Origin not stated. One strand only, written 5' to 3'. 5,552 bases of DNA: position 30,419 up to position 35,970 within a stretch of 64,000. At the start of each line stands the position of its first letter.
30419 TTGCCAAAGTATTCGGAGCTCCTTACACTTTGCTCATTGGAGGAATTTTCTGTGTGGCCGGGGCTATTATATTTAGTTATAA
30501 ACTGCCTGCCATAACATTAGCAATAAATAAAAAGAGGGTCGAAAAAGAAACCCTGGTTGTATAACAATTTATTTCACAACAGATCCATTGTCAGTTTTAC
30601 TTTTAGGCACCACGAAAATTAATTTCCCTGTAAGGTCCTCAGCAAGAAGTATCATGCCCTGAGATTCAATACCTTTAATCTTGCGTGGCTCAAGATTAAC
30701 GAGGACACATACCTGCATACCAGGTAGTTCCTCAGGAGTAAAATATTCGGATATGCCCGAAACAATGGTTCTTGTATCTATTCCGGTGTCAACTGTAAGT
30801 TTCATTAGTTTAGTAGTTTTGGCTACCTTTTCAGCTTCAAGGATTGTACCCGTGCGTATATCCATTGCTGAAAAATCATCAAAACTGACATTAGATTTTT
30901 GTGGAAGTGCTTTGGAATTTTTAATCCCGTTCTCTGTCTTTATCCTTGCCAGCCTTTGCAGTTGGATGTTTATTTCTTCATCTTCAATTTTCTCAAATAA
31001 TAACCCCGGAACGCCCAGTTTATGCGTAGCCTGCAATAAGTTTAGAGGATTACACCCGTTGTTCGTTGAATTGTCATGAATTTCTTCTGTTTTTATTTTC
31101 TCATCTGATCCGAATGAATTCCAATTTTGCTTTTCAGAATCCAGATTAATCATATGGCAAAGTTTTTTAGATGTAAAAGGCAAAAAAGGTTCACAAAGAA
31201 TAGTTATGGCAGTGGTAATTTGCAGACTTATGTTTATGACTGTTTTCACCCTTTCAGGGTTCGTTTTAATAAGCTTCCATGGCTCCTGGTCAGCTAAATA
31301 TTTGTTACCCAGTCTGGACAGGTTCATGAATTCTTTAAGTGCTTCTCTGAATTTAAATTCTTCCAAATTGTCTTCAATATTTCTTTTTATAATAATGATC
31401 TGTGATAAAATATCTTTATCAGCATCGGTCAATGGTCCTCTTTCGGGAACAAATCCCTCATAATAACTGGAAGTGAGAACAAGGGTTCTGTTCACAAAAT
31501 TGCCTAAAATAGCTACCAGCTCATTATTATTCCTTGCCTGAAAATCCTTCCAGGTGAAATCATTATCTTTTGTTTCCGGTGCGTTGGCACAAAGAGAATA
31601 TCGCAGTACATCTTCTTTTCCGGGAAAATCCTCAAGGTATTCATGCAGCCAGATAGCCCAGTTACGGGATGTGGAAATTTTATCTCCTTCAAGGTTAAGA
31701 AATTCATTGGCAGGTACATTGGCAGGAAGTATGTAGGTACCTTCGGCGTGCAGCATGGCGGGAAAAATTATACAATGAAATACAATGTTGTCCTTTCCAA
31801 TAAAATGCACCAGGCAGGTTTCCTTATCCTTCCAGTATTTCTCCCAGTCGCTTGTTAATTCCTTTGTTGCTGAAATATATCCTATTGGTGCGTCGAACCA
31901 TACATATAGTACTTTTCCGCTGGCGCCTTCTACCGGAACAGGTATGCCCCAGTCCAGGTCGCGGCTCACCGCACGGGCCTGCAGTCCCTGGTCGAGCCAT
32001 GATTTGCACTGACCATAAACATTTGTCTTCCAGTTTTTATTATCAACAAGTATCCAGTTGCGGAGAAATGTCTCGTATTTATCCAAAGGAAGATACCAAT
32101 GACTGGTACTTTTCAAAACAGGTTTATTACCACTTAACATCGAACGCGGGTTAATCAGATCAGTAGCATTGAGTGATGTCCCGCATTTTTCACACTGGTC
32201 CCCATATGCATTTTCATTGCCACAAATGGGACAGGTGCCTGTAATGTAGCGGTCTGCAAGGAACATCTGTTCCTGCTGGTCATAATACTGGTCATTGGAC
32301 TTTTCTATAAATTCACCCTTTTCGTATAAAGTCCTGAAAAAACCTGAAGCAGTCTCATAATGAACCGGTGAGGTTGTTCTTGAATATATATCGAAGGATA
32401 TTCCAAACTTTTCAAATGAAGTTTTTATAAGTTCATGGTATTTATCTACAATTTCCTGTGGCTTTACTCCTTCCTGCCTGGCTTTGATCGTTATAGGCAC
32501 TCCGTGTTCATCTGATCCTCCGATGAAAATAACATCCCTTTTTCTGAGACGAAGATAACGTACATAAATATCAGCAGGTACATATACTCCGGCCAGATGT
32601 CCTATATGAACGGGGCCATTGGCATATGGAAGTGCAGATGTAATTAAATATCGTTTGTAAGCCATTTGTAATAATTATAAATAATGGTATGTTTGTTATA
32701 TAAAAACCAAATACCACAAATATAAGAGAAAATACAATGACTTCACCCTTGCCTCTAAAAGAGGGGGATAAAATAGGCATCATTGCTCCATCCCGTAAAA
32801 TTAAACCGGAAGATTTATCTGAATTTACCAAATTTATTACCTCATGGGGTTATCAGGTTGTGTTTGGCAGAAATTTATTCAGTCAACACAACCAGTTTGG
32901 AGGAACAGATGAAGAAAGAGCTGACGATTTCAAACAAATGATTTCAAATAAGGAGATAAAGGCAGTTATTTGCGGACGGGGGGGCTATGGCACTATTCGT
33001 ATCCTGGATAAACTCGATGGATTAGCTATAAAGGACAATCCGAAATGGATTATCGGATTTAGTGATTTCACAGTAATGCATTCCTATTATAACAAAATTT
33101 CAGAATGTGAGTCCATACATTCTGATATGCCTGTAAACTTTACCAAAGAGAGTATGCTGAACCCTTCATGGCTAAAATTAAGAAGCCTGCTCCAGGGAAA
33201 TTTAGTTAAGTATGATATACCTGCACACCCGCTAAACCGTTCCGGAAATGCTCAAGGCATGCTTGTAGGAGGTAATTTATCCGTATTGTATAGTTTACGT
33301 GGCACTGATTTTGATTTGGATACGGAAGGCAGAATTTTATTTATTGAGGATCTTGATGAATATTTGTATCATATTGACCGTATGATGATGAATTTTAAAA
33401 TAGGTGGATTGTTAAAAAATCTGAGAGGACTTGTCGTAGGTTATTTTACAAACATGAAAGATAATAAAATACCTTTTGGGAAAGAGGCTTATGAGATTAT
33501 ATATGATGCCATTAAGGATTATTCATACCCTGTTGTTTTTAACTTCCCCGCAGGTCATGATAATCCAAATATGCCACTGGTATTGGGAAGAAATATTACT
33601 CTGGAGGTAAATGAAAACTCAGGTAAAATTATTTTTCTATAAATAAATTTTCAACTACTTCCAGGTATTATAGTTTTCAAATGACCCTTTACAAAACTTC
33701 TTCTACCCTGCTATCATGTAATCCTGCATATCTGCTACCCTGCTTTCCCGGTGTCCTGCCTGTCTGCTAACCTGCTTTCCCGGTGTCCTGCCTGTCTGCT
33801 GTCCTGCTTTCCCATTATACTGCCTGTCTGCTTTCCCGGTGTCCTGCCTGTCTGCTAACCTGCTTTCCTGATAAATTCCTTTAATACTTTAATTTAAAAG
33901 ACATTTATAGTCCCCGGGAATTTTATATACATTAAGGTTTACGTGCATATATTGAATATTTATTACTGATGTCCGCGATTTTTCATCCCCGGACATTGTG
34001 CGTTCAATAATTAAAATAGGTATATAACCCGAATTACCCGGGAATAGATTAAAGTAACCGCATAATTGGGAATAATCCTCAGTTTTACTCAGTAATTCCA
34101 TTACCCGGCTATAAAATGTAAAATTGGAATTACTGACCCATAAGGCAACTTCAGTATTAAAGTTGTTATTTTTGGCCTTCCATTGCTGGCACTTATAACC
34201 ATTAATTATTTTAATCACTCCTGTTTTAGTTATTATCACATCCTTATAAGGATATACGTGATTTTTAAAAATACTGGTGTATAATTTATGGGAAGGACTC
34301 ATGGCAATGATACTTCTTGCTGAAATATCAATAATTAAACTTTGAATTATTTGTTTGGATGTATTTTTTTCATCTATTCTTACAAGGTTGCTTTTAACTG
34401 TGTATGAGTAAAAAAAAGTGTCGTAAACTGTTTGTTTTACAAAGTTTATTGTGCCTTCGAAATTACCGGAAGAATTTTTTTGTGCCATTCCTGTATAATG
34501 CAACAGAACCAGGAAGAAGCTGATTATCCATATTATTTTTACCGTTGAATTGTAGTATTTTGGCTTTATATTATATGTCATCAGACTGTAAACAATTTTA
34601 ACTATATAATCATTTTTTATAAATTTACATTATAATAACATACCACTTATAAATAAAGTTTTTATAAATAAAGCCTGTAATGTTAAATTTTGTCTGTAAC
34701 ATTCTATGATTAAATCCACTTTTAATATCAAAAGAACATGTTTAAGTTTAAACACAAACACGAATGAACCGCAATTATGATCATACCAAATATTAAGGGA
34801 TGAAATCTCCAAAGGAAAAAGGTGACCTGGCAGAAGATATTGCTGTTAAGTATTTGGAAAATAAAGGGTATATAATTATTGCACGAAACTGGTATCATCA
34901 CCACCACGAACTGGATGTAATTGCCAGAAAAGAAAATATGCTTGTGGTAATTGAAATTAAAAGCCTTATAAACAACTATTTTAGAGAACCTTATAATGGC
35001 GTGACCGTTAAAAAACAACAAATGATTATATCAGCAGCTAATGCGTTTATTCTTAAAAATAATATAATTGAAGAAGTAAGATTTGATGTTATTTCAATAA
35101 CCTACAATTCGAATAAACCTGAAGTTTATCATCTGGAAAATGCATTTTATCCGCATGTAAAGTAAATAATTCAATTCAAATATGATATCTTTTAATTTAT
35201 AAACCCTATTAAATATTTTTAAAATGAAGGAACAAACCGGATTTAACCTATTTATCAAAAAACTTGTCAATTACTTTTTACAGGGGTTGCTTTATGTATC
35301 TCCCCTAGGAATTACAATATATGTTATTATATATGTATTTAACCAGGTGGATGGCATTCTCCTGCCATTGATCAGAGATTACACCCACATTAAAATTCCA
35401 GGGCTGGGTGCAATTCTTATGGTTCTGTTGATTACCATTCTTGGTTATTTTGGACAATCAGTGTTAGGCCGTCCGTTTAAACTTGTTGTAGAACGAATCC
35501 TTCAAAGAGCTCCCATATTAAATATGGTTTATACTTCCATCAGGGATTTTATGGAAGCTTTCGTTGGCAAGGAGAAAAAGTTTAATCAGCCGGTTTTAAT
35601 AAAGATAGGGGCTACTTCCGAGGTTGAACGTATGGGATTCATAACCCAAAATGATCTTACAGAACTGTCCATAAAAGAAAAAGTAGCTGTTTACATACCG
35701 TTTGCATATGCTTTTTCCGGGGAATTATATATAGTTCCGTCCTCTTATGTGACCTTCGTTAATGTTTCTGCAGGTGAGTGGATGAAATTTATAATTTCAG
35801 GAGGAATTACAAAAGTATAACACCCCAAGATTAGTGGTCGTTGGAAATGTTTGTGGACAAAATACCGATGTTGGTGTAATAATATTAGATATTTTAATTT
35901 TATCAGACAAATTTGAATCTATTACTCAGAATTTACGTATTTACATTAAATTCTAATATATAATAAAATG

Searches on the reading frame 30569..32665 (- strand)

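Call 7: search_protein_families(library=pfam, proteins=[window:30569-32665:-])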
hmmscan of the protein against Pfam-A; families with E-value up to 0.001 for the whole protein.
window:30569-32665:- (698 aa): 6 families
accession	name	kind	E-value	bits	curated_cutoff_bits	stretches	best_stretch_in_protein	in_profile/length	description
PF09334.17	tRNA-synt_1g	-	2.6e-160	533.9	20.1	1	6-395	1-391/391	tRNA synthetases class I (M)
PF01588.26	tRNA_bind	-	1.9e-22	79.6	27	1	603-694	1-94/96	Putative tRNA binding domain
PF19303.5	Anticodon_3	-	4.3e-20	72.6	23.5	1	406-572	1-147/152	Anticodon binding domain of methionyl tRNA ligase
PF00133.28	tRNA-synt_1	-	2.7e-12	46.6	22.7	1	4-245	23-245/414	tRNA synthetases class I (I, L, M and V)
PF08264.19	Anticodon_1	-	2.5e-09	37.6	25.1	1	416-585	1-142/148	Anticodon-binding domain of tRNA ligase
PF01406.26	tRNA-synt_1e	-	0.00066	19.6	27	0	18-132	22-135/301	tRNA synthetases class I (C) catalytic domain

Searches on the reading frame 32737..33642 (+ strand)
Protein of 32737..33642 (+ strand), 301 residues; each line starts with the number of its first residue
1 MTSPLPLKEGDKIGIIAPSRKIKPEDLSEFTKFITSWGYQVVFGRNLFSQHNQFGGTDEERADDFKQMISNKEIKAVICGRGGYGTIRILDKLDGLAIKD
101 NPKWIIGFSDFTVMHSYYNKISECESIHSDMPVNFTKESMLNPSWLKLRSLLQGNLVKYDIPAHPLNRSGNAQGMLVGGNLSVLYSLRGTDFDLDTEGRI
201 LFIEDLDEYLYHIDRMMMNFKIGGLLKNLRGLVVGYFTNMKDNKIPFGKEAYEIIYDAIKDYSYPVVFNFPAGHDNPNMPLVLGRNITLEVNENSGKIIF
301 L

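Call 7: search_protein_families(library=pfam, proteins=[window:32737-33642:+])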
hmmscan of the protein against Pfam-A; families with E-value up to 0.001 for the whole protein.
window:32737-33642:+ (301 aa): 2 families
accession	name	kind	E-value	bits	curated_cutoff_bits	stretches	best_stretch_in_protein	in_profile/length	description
PF02016.21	Peptidase_S66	-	7e-35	120.2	25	1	13-128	1-120/121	LD-carboxypeptidase N-terminal domain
PF17676.7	Peptidase_S66C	-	3.9e-32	111.8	23.7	1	173-289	1-120/120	LD-carboxypeptidase C-terminal domain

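Call 15: find_related_loci(query=window:32737-33642:+, collection=genome_contigs, flank=3000)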
Query window:32737-33642:+ (301 aa) in genome_contigs; peptide patterns used: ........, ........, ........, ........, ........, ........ (x = any residue, [..] = any of these).
39 stretches matched a pattern; 8 encode a relative of the query (tblastn E <= 1e-3); 8 distinct loci.
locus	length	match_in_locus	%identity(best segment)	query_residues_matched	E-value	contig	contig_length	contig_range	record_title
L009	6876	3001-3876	53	1-292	4e-103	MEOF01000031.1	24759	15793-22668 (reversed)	MAG: Bacteroidetes bacterium GWF2_33_38 gwf2_scaffold_2475, whole genome shotgun sequence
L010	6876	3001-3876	52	1-293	2e-100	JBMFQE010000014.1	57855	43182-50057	MAG: Bacteroidales bacterium isolate KM4344-07 NODE_14_length_57855_cov_63.026619, whole genome shotgun sequence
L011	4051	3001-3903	49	1-300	2e-97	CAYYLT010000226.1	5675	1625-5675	MAG TPA_asm: uncultured Bacteroidales bacterium isolate binchicken_co8_376 genome assembly, contig: NODE_28497_length_56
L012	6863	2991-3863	47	1-290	3e-93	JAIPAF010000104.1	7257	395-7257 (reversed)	MAG: Bacteroidales bacterium isolate Tobar15.5-16.5m-G5 Tobar15-5-16-5m-C7926, whole genome shotgun sequence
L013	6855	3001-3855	49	1-284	5e-94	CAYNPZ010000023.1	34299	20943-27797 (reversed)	MAG TPA_asm: uncultured Bacteroidales bacterium isolate SRP185896_co1_105 genome assembly, contig: NODE_405_length_34299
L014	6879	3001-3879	44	1-294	4e-80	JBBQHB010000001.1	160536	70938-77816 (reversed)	MAG: Bacteroidales bacterium isolate Co_metawrap_927 Cmw_927_k141_550718_length_160536_cov_14.9984, whole genome shotgun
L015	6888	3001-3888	46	4-294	5e-80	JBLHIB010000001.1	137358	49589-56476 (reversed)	MAG: Gammaproteobacteria bacterium isolate 3300054975_98 Ga0535640_0000005, whole genome shotgun sequence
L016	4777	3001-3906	44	4-300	4e-76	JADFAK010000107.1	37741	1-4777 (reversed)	MAG: Flavobacteriales bacterium isolate C15_102_105_12 c_000000000190, whole genome shotgun sequence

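Call 29: find_encoding_contigs(protein=window:32737-33642:+, flank=2000, max_places=10)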
Protein window:32737-33642:+ (301 aa): 4 contigs read that carry it; 4 places shown.
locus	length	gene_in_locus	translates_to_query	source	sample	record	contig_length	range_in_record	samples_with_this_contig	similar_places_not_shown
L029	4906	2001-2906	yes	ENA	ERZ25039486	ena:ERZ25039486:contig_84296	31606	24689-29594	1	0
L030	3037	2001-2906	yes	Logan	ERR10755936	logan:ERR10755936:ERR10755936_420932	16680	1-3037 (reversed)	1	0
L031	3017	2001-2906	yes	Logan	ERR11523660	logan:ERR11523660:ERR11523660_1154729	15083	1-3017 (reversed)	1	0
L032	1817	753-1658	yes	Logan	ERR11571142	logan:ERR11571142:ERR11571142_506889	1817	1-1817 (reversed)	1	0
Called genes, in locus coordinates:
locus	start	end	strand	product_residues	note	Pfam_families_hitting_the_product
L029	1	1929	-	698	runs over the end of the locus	PF00133:tRNA-synt_1, PF09334:tRNA-synt_1g, PF19303:Anticodon_3, PF08264:Anticodon_1, PF01588:tRNA_bind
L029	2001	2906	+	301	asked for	PF02016:Peptidase_S66, PF17676:Peptidase_S66C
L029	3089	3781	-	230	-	PF14371:DUF4412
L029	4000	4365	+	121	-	PF02021:UPF0102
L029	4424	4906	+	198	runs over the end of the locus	PF04367:DUF502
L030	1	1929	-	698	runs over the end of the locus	PF00133:tRNA-synt_1, PF09334:tRNA-synt_1g, PF19303:Anticodon_3, PF08264:Anticodon_1, PF01588:tRNA_bind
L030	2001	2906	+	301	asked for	PF02016:Peptidase_S66, PF17676:Peptidase_S66C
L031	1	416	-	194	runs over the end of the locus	PF01588:tRNA_bind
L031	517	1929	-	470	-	PF00133:tRNA-synt_1, PF09334:tRNA-synt_1g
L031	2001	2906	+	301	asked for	PF02016:Peptidase_S66, PF17676:Peptidase_S66C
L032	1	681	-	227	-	?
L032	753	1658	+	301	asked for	PF02016:Peptidase_S66, PF17676:Peptidase_S66C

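Call 63: find_encoding_contigs(protein=L029:3089-3781:-, flank=1500, max_places=10)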
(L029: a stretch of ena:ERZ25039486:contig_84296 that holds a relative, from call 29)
Protein L029:3089-3781:- (230 aa): 2 contigs read that carry it; 2 places shown.
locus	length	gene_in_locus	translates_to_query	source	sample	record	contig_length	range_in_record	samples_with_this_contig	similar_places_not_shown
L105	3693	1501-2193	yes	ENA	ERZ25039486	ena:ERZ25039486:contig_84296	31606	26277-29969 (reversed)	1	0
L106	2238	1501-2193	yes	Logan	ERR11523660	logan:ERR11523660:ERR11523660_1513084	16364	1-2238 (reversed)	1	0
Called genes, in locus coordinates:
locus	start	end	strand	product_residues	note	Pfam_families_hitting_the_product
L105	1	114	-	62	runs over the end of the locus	-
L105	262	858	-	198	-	PF04367:DUF502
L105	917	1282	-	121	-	PF02021:UPF0102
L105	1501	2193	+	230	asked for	PF14371:DUF4412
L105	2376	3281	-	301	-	PF02016:Peptidase_S66, PF17676:Peptidase_S66C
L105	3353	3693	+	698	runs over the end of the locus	PF00133:tRNA-synt_1, PF09334:tRNA-synt_1g, PF19303:Anticodon_3, PF08264:Anticodon_1, PF01588:tRNA_bind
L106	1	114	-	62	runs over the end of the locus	-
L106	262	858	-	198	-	PF04367:DUF502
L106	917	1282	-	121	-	PF02021:UPF0102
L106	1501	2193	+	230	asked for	PF14371:DUF4412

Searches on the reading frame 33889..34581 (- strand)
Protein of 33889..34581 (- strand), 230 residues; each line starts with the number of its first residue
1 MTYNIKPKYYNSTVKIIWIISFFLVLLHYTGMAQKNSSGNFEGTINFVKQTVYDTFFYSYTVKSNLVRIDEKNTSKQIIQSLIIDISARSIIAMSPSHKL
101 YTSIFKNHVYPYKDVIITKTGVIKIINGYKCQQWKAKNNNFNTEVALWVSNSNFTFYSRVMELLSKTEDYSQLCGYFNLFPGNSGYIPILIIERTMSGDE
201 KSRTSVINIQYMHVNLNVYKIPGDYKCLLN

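Call 7: search_protein_families(library=pfam, proteins=[window:33889-34581:-])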
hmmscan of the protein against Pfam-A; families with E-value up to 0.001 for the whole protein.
window:33889-34581:- (230 aa): 1 family
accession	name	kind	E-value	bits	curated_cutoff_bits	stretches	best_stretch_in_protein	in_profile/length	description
PF14371.13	DUF4412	-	6.8e-09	36.2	21.6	1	41-225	1-191/191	Domain of unknown function (DUF4412)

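Call 28: find_encoding_contigs(protein=window:33889-34581:-, flank=2000, max_places=10)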
Protein window:33889-34581:- (230 aa): no gene with exactly this product is on record in the collection.

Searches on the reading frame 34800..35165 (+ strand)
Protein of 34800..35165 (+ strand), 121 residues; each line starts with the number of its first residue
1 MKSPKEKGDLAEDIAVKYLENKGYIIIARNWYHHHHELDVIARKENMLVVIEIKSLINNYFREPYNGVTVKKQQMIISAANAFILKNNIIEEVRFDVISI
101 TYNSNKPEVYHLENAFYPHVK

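Call 7: search_protein_families(library=pfam, proteins=[window:34800-35165:+])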
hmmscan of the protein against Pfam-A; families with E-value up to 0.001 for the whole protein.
window:34800-35165:+ (121 aa): 2 families
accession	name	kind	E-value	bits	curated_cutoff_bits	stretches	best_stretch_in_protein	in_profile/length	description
PF02021.23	UPF0102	-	4.2e-22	78.7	23.6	1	11-100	1-80/80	Uncharacterised protein family UPF0102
PF08378.17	NERD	-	3e-05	24.9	22.1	1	7-80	1-74/111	Nuclease-related domain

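Call 64: find_encoding_contigs(protein=window:34800-35165:+, flank=2500, max_places=10)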
Protein window:34800-35165:+ (121 aa): no gene with exactly this product is on record in the collection.

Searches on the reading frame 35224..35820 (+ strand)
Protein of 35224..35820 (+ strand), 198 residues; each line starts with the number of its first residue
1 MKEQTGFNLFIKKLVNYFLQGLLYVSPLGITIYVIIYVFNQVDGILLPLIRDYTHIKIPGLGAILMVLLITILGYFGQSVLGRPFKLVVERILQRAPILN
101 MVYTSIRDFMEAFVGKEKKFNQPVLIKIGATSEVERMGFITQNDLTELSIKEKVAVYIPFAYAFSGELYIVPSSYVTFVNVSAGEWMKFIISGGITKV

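Call 7: search_protein_families(library=pfam, proteins=[window:35224-35820:+])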
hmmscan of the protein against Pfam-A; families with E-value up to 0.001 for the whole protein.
window:35224-35820:+ (198 aa): 1 family
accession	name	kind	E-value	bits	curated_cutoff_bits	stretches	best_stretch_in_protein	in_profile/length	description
PF04367.18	DUF502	-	6e-24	84.4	23.8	1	64-165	1-106/107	Protein of unknown function (DUF502)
